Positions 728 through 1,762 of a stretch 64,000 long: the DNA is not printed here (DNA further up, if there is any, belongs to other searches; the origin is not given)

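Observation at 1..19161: Candidate (hetero)aromatic-acid catabolic island: two UbiD decarboxylases, class II aldolase, three-subunit Mo-hydroxylase, multi-SBP ABC importer, asparaginase, hbd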

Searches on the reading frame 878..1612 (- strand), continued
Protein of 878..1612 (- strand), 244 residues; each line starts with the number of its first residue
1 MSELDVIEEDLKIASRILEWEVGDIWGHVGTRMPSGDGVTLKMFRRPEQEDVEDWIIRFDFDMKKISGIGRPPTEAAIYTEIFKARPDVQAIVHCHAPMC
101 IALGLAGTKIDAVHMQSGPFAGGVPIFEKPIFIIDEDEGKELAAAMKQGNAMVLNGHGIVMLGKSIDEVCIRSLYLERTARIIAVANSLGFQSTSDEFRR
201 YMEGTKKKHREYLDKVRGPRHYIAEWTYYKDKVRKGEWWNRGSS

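Call 38: search_protein_families(library=ncbifam, proteins=[L001:12250-13086:+, L001:13137-14129:+, L001:14147-14524:+, L001:14546-15532:+, L001:15564-16334:+, L001:16557-17993:+, L001:18013-18984:+, L001:18994-20103:+], max_evalue=0.00001)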
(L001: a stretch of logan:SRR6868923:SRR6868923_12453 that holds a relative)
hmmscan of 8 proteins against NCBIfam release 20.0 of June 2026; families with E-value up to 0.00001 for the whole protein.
L001:12250-13086:+ (278 aa): 1 family
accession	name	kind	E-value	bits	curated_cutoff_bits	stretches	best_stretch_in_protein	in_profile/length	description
TIGR03035.1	trp_arylform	equivalog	3.2e-06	27.2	223.05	0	188-271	122-198/206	arylformamidase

L001:13137-14129:+ (330 aa): 25 families
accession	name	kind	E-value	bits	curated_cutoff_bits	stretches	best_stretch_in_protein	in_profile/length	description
TIGR03842.1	F420_CPS_4043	hypoth_equivalog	2.2e-54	184.8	295.45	1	6-329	1-329/329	TIGR03842 family LLM class F420-dependent oxidoreductase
NF002619.0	PRK02271.1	equivalog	8.5e-52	176.5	276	1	6-328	2-327/329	5,10-methylenetetrahydromethanopterin reductase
TIGR03555.1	F420_mer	equivalog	5.7e-45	154.1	348.7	1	7-326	1-324/325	5,10-methylenetetrahydromethanopterin reductase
TIGR03857.1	F420_MSMEG_2249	hypoth_equivalog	1.2e-33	116.8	218.4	1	19-306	15-319/329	TIGR03857 family LLM class F420-dependent oxidoreductase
TIGR04024.1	F420_NP1902A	hypoth_equivalog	3.7e-22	78.5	345.4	1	18-308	15-310/330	TIGR04024 family LLM class F420-dependent oxidoreductase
TIGR03841.1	F420_Rv3093c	subfamily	8.5e-20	71.3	213.65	1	15-310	7-296/298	LLM class F420-dependent oxidoreductase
TIGR03559.1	F420_Rv3520c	subfamily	2.1e-19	69.7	335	1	7-302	2-318/325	LLM class F420-dependent oxidoreductase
TIGR03621.1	F420_MSMEG_2516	subfamily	6.8e-19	68.1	213.15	1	6-182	2-183/295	TIGR03621 family F420-dependent LLM class oxidoreductase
TIGR03619.1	F420_Rv2161c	subfamily_domain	9.6e-19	67.9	166.9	1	45-213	44-218/247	TIGR03619 family F420-dependent LLM class oxidoreductase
TIGR04465.1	ArgArg_F420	equivalog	2.1e-18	66.5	470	1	20-222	62-282/364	F420-dependent hydroxymycolic acid dehydrogenase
TIGR03557.1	F420_G6P_family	subfamily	8.6e-18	64.5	210.4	1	18-224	13-228/316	TIGR03557 family F420-dependent LLM class oxidoreductase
TIGR03564.1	F420_MSMEG_4879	subfamily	1.6e-15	57.5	234.25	1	21-242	2-231/265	TIGR03564 family F420-dependent LLM class oxidoreductase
TIGR03558.1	oxido_grp_1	subfamily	1.3e-14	54.1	166.95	1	19-171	21-182/325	MsnO8 family LLM class oxidoreductase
TIGR03554.1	F420_G6P_DH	equivalog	1e-13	51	420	1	19-223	17-244/331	glucose-6-phosphate dehydrogenase (coenzyme-F420)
TIGR03560.1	F420_Rv1855c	subfamily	3.5e-13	49.9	231.4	1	14-203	9-223/227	TIGR03560 family F420-dependent LLM class oxidoreductase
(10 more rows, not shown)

L001:14147-14524:+ (125 aa): 2 families
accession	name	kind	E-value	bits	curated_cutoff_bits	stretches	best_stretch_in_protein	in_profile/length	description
TIGR00004.1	TIGR00004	subfamily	2.3e-13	50.4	106.25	1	15-121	15-123/125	Rid family detoxifying hydrolase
NF008490.0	PRK11401.1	equivalog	6.7e-06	26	222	1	15-84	16-85/129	enamine/imine deaminase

L001:14546-15532:+ (328 aa): 1 family
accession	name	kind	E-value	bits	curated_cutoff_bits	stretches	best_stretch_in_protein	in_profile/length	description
TIGR02122.1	TRAP_TAXI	subfamily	7.6e-21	74.3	84.35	1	54-326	68-320/320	TAXI family TRAP transporter solute-binding subunit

L001:15564-16334:+ (256 aa): 8 families
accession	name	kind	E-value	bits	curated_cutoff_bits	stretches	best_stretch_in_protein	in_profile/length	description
NF045644.1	TransRegBhcR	equivalog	4.1e-48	164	350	1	5-247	25-266/267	HTH-type transcriptional regulator BhcR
NF011671.1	PRK15090.1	equivalog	7.3e-43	146.6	275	1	22-249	29-256/256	DNA-binding transcriptional regulator KdgR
TIGR02431.1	pcaR_pcaU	subfamily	3.4e-41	141.2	284.75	1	3-227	6-228/248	beta-ketoadipate pathway transcriptional regulators, PcaR/PcaU/PobR family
NF008601.2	PRK11569.1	equivalog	2.7e-30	105.5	380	1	4-246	28-272/276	glyoxylate bypass operon transcriptional repressor IclR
NF007548.0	PRK10163.1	equivalog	7e-27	94.2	406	1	5-251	24-270/271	HTH-type transcriptional repressor AllR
NF007342.0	PRK09834.1-4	equivalog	6.4e-11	41.7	251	1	5-204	14-214/263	DNA-binding transcriptional regulator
NF007341.0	PRK09834.1-3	equivalog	2.6e-09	36.6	269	1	5-193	10-203/274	DNA-binding transcriptional regulator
NF007339.0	PRK09834.1-1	equivalog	6.2e-06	25.7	299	1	22-191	39-210/271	DNA-binding transcriptional regulator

L001:16557-17993:+ (478 aa): 7 families
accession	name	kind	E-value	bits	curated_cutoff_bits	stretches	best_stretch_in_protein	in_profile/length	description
TIGR02724.1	phenyl_P_beta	equivalog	5.8e-75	252.4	468.95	1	5-472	2-468/472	phenylphosphate carboxylase subunit beta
TIGR00148.1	TIGR00148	subfamily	2.1e-72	244.2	244.85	1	6-422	1-422/438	UbiD family decarboxylase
NF041204.1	VdcC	exception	8e-52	176.2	650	1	4-428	2-428/467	non-oxidative hydroxyarylic acid decarboxylases subunit C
TIGR03701.1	mena_SCO4490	equivalog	1.3e-51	175.7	495.9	1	9-419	2-422/433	menaquinone biosynthesis decarboxylase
NF041219.1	BagN_FevL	exception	7.8e-45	153.3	1000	1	3-302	17-320/502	bagremycin/ferroverdin biosynthesis UbiD family decarboxylase BagN/FevL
NF008175.0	PRK10922.1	equivalog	2.4e-37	128.6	788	2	100-424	120-444/497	4-hydroxy-3-polyprenylbenzoate decarboxylase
TIGR02723.1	phenyl_P_alpha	equivalog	7.4e-34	117.2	564.6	1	7-418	11-421/485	phenylphosphate carboxylase subunit alpha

L001:18013-18984:+ (323 aa): 20 families
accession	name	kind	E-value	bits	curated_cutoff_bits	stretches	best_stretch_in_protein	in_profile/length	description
NF002619.0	PRK02271.1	equivalog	1.1e-51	176.1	276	1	1-318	1-325/329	5,10-methylenetetrahydromethanopterin reductase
TIGR03842.1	F420_CPS_4043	hypoth_equivalog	8.7e-49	166.4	295.45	1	7-319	6-327/329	TIGR03842 family LLM class F420-dependent oxidoreductase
TIGR03555.1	F420_mer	equivalog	3.8e-41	141.5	348.7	1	3-318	1-324/325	5,10-methylenetetrahydromethanopterin reductase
TIGR03857.1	F420_MSMEG_2249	hypoth_equivalog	2.7e-28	99.2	218.4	1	13-199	13-208/329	TIGR03857 family LLM class F420-dependent oxidoreductase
TIGR03621.1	F420_MSMEG_2516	subfamily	5.8e-22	78.2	213.15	1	1-170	1-175/295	TIGR03621 family F420-dependent LLM class oxidoreductase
TIGR04024.1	F420_NP1902A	hypoth_equivalog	2.8e-20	72.3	345.4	1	17-299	18-310/330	TIGR04024 family LLM class F420-dependent oxidoreductase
TIGR03841.1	F420_Rv3093c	subfamily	4.3e-19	69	213.65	1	7-301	3-296/298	LLM class F420-dependent oxidoreductase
TIGR03559.1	F420_Rv3520c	subfamily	1.6e-16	60.3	335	1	7-95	6-92/325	LLM class F420-dependent oxidoreductase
TIGR03564.1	F420_MSMEG_4879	subfamily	1.1e-13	51.5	234.25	1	17-170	2-162/265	TIGR03564 family F420-dependent LLM class oxidoreductase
TIGR03560.1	F420_Rv1855c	subfamily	1.5e-13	51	231.4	1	13-96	12-105/227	TIGR03560 family F420-dependent LLM class oxidoreductase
TIGR03619.1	F420_Rv2161c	subfamily_domain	4.3e-13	49.4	166.9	1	41-234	44-240/247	TIGR03619 family F420-dependent LLM class oxidoreductase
TIGR03557.1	F420_G6P_family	subfamily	6.6e-13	48.5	210.4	1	13-169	12-186/316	TIGR03557 family F420-dependent LLM class oxidoreductase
TIGR04020.1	seco_metab_LLM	subfamily_domain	1.3e-09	37.7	244.45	1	17-313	22-334/341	MupA/Atu3671 family FMN-dependent luciferase-like monooxygenase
TIGR03617.1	F420_MSMEG_2256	subfamily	2.6e-09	36.4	278.15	0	20-95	1-73/318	TIGR03617 family F420-dependent LLM class oxidoreductase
TIGR03620.1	F420_MSMEG_4141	subfamily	3.3e-09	36.5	219.8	1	13-101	17-102/280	TIGR03620 family F420-dependent LLM class oxidoreductase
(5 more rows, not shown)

L001:18994-20103:+ (369 aa): 2 families
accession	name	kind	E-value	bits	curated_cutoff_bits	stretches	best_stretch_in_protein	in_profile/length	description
NF011620.1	PRK15046.1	equivalog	9.6e-08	31.1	310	1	140-327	112-297/334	2-aminoethylphosphonate ABC transporter substrate-binding protein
TIGR03227.1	PhnS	equivalog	1e-06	27.9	395.3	1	139-325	121-305/360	2-aminoethylphosphonate ABC transporter substrate-binding protein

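Call 57: search_protein_families(library=pfam, proteins=[L001:14546-15532:+], max_evalue=0.01)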
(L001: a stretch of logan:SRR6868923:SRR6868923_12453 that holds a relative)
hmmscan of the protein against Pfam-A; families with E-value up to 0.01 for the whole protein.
L001:14546-15532:+ (328 aa): 1 family
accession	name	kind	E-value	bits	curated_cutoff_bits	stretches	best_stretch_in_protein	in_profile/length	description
PF16868.10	NMT1_3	-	4.4e-27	95.9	27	1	56-326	40-289/289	NMT1-like family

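Call 80: search_solved_structures(query=L001:14546-15532:+, max_evalue=0.01)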
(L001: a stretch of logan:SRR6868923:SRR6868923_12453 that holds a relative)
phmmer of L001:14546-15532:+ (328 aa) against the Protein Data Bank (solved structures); distinct sequences matched with E-value up to 0.01: 7.
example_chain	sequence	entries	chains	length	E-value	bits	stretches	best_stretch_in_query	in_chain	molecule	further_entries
1us4_A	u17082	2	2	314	1.3e-11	47.4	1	55-328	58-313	PUTATIVE GLUR0 LIGAND BINDING CORE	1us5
8u79_A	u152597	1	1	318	1.5e-11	47.2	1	55-328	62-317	Immunogenic protein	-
9oz4_A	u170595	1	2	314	1e-08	37.9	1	56-328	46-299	TRAP transporter solute receptor, TAXI family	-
4ddd_A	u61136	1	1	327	2.4e-05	26.9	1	216-327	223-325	Immunogenic protein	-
9ibp_A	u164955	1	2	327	6e-05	25.5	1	232-327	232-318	Immunogenic protein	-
9ibo_A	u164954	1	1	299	0.0013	21.2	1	230-327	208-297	TAXI family TRAP transporter solute-binding subunit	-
8s4j_A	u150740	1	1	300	0.0013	21.2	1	230-327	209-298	TAXI family TRAP transporter solute-binding subunit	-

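Call 84: find_related_loci(query=L001:18994-20103:+, collection=metagenome_contigs, flank=10000)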
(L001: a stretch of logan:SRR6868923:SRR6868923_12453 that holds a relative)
Query L001:18994-20103:+ (369 aa) in metagenome_contigs; peptide patterns used: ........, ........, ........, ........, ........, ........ (x = any residue, [..] = any of these).
81 stretches matched a pattern; 3 encode a relative of the query (tblastn E <= 1e-3); 3 distinct loci.
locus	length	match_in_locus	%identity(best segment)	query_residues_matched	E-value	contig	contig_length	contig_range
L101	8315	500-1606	97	1-369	0e+0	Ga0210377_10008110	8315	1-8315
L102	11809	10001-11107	98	1-369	0e+0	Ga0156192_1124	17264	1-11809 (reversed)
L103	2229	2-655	99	152-369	9e-155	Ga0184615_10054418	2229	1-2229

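Call 86: search_protein_families(library=pfam, proteins=[L101:1504-2724:+, L101:2601-4448:+, L101:4468-6141:+, L101:6161-7141:+, L101:6775-7542:+, L101:7454-8245:-], max_evalue=0.0001)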
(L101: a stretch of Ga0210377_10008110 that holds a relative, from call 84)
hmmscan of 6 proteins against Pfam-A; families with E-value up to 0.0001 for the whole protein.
L101:1504-2724:+ (406 aa): 4 families
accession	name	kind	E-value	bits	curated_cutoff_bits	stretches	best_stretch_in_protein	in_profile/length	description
PF00005.33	ABC_tran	-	2e-34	119.5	25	1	60-207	2-136/137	ABC transporter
PF08402.16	TOBE_2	-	2.2e-10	40.9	21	1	332-403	1-75/76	TOBE domain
PF13401.12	AAA_22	-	2.4e-07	31.6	27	1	70-239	6-124/130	AAA domain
PF13304.12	AAA_21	-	8.2e-07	29.8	27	0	175-240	233-300/304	AAA domain, putative AbiEii toxin, Type IV TA system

L101:2601-4448:+ (615 aa): 1 family
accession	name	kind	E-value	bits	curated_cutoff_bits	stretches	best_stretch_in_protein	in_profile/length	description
PF00528.27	BPD_transp_1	-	2.4e-18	67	26.4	2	432-605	8-178/184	Binding-protein-dependent transport system inner membrane component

L101:4468-6141:+ (557 aa): 2 families
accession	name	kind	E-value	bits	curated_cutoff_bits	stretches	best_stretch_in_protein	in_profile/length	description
PF01979.26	Amidohydro_1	-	1.4e-20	74.3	25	1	328-434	231-344/345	Amidohydrolase family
PF07969.17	Amidohydro_3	-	4.3e-08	33.5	29.7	0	374-435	407-471/472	Amidohydrolase family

L101:6161-7141:+ (326 aa): 1 family
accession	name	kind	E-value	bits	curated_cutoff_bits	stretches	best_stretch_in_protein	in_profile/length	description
PF00296.26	Bac_luciferase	-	2.9e-53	181.7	27.9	1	15-303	21-313/314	Luciferase-like monooxygenase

L101:6775-7542:+ (255 aa): 0 families

L101:7454-8245:- (263 aa): 0 families

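Call 87: search_protein_families(library=ncbifam, proteins=[L101:4468-6141:+, L101:6161-7141:+, L101:7454-8245:-, L101:6775-7542:+], max_evalue=0.001)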
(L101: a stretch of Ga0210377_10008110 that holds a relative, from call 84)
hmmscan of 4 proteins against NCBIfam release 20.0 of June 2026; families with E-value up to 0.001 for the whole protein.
L101:4468-6141:+ (557 aa): 31 families (the best 25 are shown)
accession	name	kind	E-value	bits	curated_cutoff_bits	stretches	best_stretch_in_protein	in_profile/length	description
NF051886.1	XaaProDiPepCaul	equivalog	1.2e-38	133.2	500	3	340-434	304-396/398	Xaa-Pro dipeptidase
NF058597.1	CoaZ_rpt_PGGG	domain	1.9e-21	75.9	30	1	459-535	1-77/88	choice-of-anchor Z repeating domain-containing protein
TIGR01224.1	hutI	equivalog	3.2e-12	46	298.15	2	26-72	2-48/377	imidazolonepropionase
NF006689.0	PRK09237.1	equivalog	3.6e-11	42.2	371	1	6-119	2-118/383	amidohydrolase/deacetylase family metallohydrolase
NF006055.0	PRK08203.1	equivalog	2e-10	39.8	532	1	374-414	354-393/455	8-oxoguanine deaminase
NF006056.0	PRK08204.1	subfamily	9.8e-10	37.8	391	1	372-416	340-384/449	hypothetical protein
NF005557.0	PRK07228.1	equivalog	2.5e-08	33.1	522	0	15-73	9-65/445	5'-deoxyadenosine deaminase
TIGR00221.1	nagA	equivalog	3.2e-08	32.9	225.65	1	20-72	14-64/380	N-acetylglucosamine-6-phosphate deacetylase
NF009060.0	PRK12394.1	equivalog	5.1e-08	32.1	442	1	9-97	5-96/381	metallo-dependent hydrolase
NF006679.0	PRK09228.1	subfamily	6.8e-08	31.7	351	0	29-74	33-80/433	guanine deaminase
TIGR00857.1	pyrC_multi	subfamily_domain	4.4e-07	29.2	279.05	1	27-78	5-53/412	dihydroorotase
TIGR02967.1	guan_deamin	equivalog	7e-07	28.6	375.4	0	45-76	26-57/401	guanine deaminase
NF006560.0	PRK09061.1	subfamily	4.3e-06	25.3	340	1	2-92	21-107/517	amidohydrolase family protein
NF004636.0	PRK05985.1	subfamily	1.3e-05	24.2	408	0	26-73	16-61/398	amidohydrolase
NF006837.0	PRK09357.1-2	equivalog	1.6e-05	23.7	575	1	24-75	15-65/428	dihydroorotase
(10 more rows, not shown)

L101:6161-7141:+ (326 aa): 29 families (the best 25 are shown)
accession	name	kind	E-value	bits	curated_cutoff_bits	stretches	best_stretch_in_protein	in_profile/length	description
TIGR03842.1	F420_CPS_4043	hypoth_equivalog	4.7e-45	154.1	295.45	1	6-325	2-326/329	TIGR03842 family LLM class F420-dependent oxidoreductase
NF002619.0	PRK02271.1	equivalog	1.1e-44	153.1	276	1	5-325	2-325/329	5,10-methylenetetrahydromethanopterin reductase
TIGR03555.1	F420_mer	equivalog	3.9e-39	134.9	348.7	1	6-325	1-324/325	5,10-methylenetetrahydromethanopterin reductase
TIGR03857.1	F420_MSMEG_2249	hypoth_equivalog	4.1e-28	98.6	218.4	1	17-307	14-321/329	TIGR03857 family LLM class F420-dependent oxidoreductase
TIGR04024.1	F420_NP1902A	hypoth_equivalog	9e-22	77.2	345.4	1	18-307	16-310/330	TIGR04024 family LLM class F420-dependent oxidoreductase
TIGR03841.1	F420_Rv3093c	subfamily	1.5e-21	77.1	213.65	1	14-309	7-296/298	LLM class F420-dependent oxidoreductase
TIGR03619.1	F420_Rv2161c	subfamily_domain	8.7e-19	68.1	166.9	1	44-219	44-229/247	TIGR03619 family F420-dependent LLM class oxidoreductase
TIGR03559.1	F420_Rv3520c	subfamily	3e-17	62.7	335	1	13-104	9-96/325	LLM class F420-dependent oxidoreductase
TIGR03557.1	F420_G6P_family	subfamily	1.5e-16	60.4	210.4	1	18-226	14-231/316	TIGR03557 family F420-dependent LLM class oxidoreductase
TIGR03621.1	F420_MSMEG_2516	subfamily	6.8e-15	55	213.15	1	6-171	3-173/295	TIGR03621 family F420-dependent LLM class oxidoreductase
TIGR03564.1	F420_MSMEG_4879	subfamily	2.1e-14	53.8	234.25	1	22-229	4-218/265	TIGR03564 family F420-dependent LLM class oxidoreductase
TIGR03558.1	oxido_grp_1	subfamily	6.6e-14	51.8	166.95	1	18-303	21-301/325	MsnO8 family LLM class oxidoreductase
TIGR03560.1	F420_Rv1855c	subfamily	8.6e-12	45.3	231.4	1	12-99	8-105/227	TIGR03560 family F420-dependent LLM class oxidoreductase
TIGR04465.1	ArgArg_F420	equivalog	3.2e-11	42.9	470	1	22-200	65-261/364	F420-dependent hydroxymycolic acid dehydrogenase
TIGR04020.1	seco_metab_LLM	subfamily_domain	8.6e-10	38.3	244.45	1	22-311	24-324/341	MupA/Atu3671 family FMN-dependent luciferase-like monooxygenase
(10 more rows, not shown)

L101:7454-8245:- (263 aa): 0 families

L101:6775-7542:+ (255 aa): 0 families
